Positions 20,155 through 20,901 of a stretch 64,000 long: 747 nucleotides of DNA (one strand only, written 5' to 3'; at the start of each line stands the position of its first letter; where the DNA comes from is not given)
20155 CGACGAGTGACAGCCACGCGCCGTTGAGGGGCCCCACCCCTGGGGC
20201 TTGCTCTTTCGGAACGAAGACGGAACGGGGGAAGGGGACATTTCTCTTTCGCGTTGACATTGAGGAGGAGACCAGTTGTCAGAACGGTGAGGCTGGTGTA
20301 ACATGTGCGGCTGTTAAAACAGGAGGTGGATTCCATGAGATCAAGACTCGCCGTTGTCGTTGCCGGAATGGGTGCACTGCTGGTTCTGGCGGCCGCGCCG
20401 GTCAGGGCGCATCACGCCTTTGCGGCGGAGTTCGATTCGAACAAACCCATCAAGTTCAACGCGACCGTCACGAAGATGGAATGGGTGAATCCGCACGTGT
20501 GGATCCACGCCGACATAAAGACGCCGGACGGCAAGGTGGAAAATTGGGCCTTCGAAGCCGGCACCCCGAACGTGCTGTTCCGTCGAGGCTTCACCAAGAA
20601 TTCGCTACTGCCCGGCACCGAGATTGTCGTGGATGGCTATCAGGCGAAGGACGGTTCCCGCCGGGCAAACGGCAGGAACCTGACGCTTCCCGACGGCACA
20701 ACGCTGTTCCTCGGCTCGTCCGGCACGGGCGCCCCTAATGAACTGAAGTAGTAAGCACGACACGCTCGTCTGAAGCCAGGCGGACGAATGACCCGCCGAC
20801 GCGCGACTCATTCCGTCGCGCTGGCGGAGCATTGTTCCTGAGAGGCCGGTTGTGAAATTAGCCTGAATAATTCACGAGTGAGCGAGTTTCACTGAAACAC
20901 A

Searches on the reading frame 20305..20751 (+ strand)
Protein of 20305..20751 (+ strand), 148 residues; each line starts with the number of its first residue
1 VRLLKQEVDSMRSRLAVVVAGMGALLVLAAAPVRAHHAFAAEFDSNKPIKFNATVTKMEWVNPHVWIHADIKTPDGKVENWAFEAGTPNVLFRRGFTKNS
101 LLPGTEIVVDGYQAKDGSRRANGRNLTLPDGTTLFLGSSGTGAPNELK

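Call 72: search_protein_families(library=pfam, proteins=[window:20305-20751:+], max_evalue=0.001)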
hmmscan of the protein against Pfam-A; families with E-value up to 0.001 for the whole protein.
window:20305-20751:+ (148 aa): 1 family
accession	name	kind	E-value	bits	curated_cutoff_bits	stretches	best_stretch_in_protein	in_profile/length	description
PF19649.4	DUF6152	-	1.7e-31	108.6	27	1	26-120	2-95/98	Family of unknown function (DUF6152)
